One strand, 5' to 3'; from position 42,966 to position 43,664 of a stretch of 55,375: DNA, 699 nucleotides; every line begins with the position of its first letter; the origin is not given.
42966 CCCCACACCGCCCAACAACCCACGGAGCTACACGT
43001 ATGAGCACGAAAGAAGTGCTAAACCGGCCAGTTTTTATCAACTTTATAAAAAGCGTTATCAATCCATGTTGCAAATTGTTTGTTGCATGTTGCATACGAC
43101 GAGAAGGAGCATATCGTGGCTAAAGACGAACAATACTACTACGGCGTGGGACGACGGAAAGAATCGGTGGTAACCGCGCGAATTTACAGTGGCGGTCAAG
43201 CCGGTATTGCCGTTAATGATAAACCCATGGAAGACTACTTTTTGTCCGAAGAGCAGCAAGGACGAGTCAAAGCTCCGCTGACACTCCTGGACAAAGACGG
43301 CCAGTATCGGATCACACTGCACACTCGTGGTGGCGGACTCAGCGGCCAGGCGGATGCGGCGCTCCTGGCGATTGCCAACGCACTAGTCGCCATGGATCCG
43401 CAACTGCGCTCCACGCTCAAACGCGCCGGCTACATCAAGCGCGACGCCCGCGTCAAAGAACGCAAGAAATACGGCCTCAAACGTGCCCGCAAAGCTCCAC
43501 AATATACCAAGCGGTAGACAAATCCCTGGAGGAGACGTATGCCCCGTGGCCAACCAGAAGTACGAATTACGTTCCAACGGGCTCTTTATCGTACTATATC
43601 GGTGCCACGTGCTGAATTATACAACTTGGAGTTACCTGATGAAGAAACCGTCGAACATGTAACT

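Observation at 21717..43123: Every long promoter-less spacer in the RNAP/ribosomal-protein string is exactly filled by a small ORF (candidate translational relay ORFs)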

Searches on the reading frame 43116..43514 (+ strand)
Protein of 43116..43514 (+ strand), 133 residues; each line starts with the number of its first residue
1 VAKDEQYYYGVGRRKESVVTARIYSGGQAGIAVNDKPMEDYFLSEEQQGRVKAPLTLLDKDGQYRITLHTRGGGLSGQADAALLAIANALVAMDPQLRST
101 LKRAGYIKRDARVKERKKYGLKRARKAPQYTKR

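Call 58: find_homologous_proteins(query=window:43116-43514:+, max_evalue=1e-30)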
Query window:43116-43514:+ (133 aa): 819 proteins with E <= 1e-30 among 8000 candidates; the best 120 are listed.
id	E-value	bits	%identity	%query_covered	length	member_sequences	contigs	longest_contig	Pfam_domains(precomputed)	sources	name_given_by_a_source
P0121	4.8e-79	280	100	100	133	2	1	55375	PF00380.26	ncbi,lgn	-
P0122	1.1e-69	250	90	100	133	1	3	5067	PF00380.26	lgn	-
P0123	7.6e-66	238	85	100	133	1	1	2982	PF00380.26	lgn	-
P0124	2.8e-65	236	82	100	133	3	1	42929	PF00380.26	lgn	-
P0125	3.7e-65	235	84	100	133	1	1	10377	PF00380.26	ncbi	-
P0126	2.4e-64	233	84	100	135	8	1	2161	PF00380.26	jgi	jgi:small subunit ribosomal protein S9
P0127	4.0e-58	213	78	98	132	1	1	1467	PF00380.26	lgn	-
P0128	3.1e-56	207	71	100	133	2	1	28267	PF00380.26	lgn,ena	-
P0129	4.0e-56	206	72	100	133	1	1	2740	PF00380.26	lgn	-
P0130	5.4e-56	206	75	100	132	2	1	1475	PF00380.26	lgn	-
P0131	6.8e-56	206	74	100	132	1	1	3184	PF00380.26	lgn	-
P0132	6.1e-54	199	74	97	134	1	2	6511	PF00380.26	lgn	-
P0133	1.2e-53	198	75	96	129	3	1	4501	PF00380.26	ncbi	ncbi:MAG: 30S ribosomal protein S9 [Candidatus Saccharimonadales bacterium]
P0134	3.8e-53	197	72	100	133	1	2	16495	PF00380.26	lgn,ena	-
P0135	5.0e-53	196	73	100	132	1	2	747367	PF00380.26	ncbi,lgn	ncbi:MAG: 30S ribosomal protein S9 [Candidatus Saccharimonadales bacterium]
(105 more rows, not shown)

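Call 59: find_encoding_contigs(protein=P0122, flank=3000, max_places=2)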
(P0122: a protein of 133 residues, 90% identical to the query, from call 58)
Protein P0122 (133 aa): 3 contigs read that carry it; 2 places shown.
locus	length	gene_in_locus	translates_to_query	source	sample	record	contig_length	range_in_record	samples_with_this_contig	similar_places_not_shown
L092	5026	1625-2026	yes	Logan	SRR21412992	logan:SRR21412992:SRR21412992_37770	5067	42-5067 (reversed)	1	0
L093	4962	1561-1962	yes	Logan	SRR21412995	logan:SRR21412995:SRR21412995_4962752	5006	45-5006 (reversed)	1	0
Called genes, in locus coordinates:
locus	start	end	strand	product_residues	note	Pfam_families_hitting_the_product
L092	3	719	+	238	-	?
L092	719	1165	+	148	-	PF01196:Ribosomal_L17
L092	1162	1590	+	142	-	PF00572:Ribosomal_L13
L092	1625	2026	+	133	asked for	PF00380:Ribosomal_S9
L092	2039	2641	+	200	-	-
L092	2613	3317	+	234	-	PF00849:PseudoU_synth_2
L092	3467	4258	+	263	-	PF13177:DNA_pol3_delta2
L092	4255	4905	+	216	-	PF00515:TPR_1 (weak), PF13424:TPR_12, PF13371:TPR_9 (weak), PF13432:TPR_16, PF12895:ANAPC3, PF00515:TPR_1 (weak), PF07719:TPR_2, PF13181:TPR_8 (weak), +12 more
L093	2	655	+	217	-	?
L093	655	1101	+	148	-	PF01196:Ribosomal_L17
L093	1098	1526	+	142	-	PF00572:Ribosomal_L13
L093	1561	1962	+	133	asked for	PF00380:Ribosomal_S9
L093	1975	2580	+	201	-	-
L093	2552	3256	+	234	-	PF00849:PseudoU_synth_2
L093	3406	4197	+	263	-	PF13177:DNA_pol3_delta2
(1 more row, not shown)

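Call 60: find_encoding_contigs(protein=P0124, flank=3000, max_places=2)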
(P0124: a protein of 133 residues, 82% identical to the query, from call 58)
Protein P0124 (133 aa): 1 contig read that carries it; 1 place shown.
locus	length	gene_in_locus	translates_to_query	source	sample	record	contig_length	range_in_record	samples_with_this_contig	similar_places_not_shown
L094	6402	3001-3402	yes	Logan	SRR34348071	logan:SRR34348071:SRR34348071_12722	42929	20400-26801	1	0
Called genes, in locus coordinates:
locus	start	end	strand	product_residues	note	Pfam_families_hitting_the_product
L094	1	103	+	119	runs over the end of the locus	PF00416:Ribosomal_S13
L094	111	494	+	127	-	PF00411:Ribosomal_S11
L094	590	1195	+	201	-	PF00163:Ribosomal_S4, PF01479:S4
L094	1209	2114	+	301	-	PF01193:RNA_pol_L, PF01000:RNA_pol_A_bac, PF03118:RNA_pol_A_CTD, PF26169:HHH_XRCC3_RpoA (weak)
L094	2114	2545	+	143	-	PF01196:Ribosomal_L17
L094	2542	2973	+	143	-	PF00572:Ribosomal_L13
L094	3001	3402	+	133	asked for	PF00380:Ribosomal_S9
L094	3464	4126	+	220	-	PF00849:PseudoU_synth_2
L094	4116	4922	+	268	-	PF13177:DNA_pol3_delta2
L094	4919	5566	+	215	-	PF21033:RMD1-3 (faint), PF13424:TPR_12, PF13432:TPR_16, PF12895:ANAPC3, PF13371:TPR_9 (weak), PF00515:TPR_1 (weak), PF07719:TPR_2 (weak), PF13181:TPR_8 (weak), +8 more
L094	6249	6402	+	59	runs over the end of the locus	PF00471:Ribosomal_L33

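Call 61: find_encoding_contigs(protein=P0125, flank=3000, max_places=2)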
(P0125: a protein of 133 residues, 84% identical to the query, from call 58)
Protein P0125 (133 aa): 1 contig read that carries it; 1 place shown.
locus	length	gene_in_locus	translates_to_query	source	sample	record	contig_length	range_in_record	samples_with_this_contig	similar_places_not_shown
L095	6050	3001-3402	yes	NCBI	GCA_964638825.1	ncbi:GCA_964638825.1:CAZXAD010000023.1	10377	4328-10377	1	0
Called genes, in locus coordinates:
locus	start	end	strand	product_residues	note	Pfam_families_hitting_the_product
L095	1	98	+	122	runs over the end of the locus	PF00416:Ribosomal_S13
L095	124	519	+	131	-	PF00411:Ribosomal_S11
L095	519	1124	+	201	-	PF00163:Ribosomal_S4, PF01479:S4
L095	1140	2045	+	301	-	PF01193:RNA_pol_L, PF01000:RNA_pol_A_bac, PF03118:RNA_pol_A_CTD, PF26169:HHH_XRCC3_RpoA (weak)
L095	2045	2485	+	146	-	PF01196:Ribosomal_L17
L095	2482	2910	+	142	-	PF00572:Ribosomal_L13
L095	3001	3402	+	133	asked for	PF00380:Ribosomal_S9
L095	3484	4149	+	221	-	PF00849:PseudoU_synth_2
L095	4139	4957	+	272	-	PF00004:AAA (faint), PF13177:DNA_pol3_delta2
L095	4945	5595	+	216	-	PF13432:TPR_16 (weak), PF13424:TPR_12, PF13371:TPR_9, PF13432:TPR_16, PF12895:ANAPC3, PF00515:TPR_1 (weak), PF07719:TPR_2 (weak), PF13181:TPR_8 (weak), +9 more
